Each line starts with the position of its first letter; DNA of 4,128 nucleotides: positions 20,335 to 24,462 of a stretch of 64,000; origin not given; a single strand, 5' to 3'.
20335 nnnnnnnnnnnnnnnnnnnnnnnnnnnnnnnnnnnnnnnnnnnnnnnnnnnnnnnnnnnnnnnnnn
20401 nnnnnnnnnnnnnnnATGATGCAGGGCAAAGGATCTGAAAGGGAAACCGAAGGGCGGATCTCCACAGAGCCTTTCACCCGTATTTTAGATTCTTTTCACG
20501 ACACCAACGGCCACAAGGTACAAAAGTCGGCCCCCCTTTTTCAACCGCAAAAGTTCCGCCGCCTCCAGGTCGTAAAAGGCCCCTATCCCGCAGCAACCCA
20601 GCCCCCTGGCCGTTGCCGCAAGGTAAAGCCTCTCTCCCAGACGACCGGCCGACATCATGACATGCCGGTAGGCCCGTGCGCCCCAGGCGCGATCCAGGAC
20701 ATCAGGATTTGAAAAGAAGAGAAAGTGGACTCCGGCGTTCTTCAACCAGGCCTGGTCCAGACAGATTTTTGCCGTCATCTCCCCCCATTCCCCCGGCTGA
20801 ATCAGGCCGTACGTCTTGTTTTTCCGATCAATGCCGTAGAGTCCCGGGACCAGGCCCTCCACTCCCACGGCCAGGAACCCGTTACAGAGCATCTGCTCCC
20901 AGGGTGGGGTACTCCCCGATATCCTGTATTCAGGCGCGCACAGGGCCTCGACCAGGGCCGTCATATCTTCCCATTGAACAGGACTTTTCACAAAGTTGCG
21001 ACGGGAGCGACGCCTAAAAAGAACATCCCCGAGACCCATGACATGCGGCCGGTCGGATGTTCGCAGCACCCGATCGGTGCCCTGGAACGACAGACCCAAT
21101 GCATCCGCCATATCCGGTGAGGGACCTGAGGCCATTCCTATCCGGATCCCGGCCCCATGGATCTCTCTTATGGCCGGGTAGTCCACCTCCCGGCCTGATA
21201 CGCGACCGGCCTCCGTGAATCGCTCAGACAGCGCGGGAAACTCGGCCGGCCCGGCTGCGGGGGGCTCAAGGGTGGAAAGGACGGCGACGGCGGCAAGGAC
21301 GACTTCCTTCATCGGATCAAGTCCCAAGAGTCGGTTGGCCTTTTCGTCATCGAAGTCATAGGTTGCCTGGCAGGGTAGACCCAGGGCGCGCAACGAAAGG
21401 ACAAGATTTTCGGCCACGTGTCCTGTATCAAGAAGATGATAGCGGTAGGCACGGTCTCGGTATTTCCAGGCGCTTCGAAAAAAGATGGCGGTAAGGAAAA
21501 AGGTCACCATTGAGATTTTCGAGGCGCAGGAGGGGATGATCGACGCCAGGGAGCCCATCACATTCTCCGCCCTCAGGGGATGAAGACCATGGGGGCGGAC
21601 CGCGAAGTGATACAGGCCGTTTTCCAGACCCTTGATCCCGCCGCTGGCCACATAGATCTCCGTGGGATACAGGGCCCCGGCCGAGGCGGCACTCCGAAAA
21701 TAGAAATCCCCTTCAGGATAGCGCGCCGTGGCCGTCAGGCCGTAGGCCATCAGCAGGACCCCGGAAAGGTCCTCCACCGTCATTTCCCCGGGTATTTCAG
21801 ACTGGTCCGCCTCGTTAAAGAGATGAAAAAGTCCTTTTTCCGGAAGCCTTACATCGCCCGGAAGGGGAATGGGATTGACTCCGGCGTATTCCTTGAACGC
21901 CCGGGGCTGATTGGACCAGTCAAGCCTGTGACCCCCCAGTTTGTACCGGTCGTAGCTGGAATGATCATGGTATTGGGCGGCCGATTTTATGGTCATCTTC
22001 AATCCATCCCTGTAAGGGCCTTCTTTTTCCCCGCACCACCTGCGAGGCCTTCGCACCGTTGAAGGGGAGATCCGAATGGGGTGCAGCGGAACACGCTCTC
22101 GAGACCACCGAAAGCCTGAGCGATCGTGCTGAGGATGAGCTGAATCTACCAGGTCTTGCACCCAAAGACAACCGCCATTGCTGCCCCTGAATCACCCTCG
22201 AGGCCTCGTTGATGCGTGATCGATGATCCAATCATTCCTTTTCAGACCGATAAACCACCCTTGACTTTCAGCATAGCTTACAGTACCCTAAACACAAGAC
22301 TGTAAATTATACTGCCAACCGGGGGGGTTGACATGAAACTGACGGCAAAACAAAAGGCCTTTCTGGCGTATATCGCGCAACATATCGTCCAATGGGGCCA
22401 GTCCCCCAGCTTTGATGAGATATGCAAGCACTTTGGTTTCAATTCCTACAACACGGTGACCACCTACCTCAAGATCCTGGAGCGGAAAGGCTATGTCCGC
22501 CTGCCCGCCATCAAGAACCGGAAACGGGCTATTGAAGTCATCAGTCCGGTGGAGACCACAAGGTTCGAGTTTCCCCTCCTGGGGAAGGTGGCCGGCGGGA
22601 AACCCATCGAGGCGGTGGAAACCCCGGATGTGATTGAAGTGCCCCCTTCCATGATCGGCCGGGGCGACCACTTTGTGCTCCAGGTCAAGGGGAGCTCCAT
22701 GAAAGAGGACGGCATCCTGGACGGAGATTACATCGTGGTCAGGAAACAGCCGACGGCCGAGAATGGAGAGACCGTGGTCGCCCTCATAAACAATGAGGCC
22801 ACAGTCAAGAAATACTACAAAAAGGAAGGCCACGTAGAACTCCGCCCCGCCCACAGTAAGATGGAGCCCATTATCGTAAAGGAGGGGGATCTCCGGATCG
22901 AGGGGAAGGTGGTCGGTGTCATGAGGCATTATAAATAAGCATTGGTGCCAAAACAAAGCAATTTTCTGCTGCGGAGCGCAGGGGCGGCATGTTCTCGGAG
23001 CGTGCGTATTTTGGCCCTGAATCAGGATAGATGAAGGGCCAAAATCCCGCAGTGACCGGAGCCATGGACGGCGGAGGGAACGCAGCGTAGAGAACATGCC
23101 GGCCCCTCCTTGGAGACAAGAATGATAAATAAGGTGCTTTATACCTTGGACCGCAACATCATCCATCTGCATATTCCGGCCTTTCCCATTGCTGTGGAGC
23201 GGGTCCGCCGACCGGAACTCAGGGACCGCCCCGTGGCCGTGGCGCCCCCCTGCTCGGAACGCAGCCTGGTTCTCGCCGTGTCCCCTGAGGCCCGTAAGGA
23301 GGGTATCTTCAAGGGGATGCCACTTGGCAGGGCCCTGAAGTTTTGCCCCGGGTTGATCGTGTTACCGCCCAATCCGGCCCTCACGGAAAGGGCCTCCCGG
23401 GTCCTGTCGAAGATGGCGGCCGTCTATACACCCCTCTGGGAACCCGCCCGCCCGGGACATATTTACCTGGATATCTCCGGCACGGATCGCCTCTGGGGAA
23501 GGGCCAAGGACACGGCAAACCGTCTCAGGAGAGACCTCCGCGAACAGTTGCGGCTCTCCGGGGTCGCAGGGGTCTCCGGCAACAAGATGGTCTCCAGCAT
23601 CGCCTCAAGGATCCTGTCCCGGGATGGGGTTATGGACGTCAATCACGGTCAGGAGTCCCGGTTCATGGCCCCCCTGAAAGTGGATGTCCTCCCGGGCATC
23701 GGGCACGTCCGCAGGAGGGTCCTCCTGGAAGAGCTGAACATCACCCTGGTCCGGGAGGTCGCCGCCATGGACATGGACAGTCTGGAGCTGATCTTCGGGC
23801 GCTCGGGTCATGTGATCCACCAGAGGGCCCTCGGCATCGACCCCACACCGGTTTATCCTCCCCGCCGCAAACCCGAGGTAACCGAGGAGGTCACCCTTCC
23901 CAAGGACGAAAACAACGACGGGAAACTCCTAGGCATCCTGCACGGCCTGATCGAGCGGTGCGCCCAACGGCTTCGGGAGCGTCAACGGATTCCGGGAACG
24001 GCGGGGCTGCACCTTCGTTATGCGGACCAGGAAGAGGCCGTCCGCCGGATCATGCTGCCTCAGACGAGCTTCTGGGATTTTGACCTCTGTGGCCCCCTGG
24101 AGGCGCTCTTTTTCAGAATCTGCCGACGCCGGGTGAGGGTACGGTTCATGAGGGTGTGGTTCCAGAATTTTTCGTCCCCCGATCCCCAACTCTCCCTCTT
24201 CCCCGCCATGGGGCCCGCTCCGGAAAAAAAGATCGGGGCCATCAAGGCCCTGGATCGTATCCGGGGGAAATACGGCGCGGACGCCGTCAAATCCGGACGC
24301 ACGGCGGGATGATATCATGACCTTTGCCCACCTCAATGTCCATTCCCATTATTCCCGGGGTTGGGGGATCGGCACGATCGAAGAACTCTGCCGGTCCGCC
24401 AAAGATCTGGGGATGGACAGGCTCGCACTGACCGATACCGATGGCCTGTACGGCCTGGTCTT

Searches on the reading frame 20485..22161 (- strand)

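Call 47: search_protein_families(library=pfam, proteins=[window:20485-22161:-], max_evalue=0.000001)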
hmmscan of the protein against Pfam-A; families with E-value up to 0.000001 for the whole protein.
window:20485-22161:- (558 aa): 1 family
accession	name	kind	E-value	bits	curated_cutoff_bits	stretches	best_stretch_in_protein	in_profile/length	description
PF00881.29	Nitroreductase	-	3.5e-27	96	23.5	2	383-553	3-166/167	Nitroreductase family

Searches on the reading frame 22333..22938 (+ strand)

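Call 55: search_protein_families(library=pfam, proteins=[window:22333-22938:+], max_evalue=0.000001)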
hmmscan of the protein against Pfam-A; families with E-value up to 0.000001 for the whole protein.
window:22333-22938:+ (201 aa): 3 families
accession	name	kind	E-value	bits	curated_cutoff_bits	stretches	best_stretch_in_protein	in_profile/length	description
PF00717.28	Peptidase_S24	-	9.6e-30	103.1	23.3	1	81-194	1-116/116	Peptidase S24-like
PF01726.22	LexA_DNA_bind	-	5.7e-13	48.9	23.7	1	2-62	3-63/65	LexA DNA binding domain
PF13730.12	HTH_36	-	3.7e-08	33.5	25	1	3-55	3-55/55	Helix-turn-helix domain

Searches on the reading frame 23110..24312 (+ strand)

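Call 55: search_protein_families(library=pfam, proteins=[window:23110-24312:+], max_evalue=0.000001)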
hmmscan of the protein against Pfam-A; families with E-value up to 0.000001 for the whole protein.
window:23110-24312:+ (400 aa): 2 families
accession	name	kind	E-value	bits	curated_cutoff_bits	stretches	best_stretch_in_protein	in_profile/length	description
PF00817.25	IMS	-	2e-34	119.1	23.2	1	22-167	3-148/148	impB/mucB/samB family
PF11799.13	IMS_C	-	1e-08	36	20.7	1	257-362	4-108/109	impB/mucB/samB family C-terminal domain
